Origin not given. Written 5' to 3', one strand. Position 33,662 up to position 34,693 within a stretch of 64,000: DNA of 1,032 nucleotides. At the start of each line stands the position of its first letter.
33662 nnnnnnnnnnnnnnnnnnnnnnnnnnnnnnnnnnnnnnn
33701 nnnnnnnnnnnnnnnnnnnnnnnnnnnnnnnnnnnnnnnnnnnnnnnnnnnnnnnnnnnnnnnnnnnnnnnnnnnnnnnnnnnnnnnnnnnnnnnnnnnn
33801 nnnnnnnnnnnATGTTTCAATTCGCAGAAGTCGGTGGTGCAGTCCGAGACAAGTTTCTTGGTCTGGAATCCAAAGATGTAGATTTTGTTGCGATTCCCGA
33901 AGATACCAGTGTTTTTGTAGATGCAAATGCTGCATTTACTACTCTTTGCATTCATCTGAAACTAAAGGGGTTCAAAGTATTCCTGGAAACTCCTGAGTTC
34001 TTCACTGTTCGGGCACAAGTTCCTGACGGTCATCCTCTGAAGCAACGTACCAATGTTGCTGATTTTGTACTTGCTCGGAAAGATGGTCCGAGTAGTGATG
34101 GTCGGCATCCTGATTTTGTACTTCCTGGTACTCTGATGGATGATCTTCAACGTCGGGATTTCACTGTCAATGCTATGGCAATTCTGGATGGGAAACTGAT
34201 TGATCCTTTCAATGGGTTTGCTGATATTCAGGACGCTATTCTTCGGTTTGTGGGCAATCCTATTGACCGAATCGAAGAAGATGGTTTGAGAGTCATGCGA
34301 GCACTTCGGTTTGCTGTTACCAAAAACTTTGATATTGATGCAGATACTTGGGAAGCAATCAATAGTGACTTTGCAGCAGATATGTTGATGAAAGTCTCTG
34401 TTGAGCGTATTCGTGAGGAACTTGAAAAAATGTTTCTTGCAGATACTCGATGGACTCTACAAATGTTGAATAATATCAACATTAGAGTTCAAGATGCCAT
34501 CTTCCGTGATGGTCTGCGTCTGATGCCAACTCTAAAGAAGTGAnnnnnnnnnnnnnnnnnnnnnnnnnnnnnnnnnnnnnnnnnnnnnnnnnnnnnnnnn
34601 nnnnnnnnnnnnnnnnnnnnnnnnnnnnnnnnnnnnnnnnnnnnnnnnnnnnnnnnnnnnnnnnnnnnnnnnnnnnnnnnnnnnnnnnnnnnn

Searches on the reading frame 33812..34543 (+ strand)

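Call 18: search_protein_families(library=pfam, proteins=[window:33812-34543:+], max_evalue=0.01)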
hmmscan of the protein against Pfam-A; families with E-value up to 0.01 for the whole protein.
window:33812-34543:+ (243 aa): 2 families
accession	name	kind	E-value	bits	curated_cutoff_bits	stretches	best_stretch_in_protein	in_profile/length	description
PF01743.26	PolyA_pol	-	1.6e-17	64.4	23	1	7-145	4-126/126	Poly A polymerase head domain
PF12627.12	PolyA_pol_RNAbd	-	1.7e-08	34.5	22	1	172-219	1-47/64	Probable RNA and SrmB- binding site of polymerase A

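Call 19: search_protein_families(library=phrogs, proteins=[window:33812-34543:+], max_evalue=0.001)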
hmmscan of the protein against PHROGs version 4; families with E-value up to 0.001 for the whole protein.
window:33812-34543:+ (243 aa): 3 families
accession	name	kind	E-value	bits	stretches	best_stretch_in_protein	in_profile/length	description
phrog_24229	-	DNA, RNA and nucleotide metabolism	2.1e-50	172.5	1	7-223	9-220/245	tRNA nucleotidyltransferase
phrog_2244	-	DNA, RNA and nucleotide metabolism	1.2e-43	151.1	1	4-219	5-196/392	tRNA nucleotidyltransferase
phrog_1614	-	DNA, RNA and nucleotide metabolism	0.00068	20.4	0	2-33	35-66/268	nucleotidyltransferase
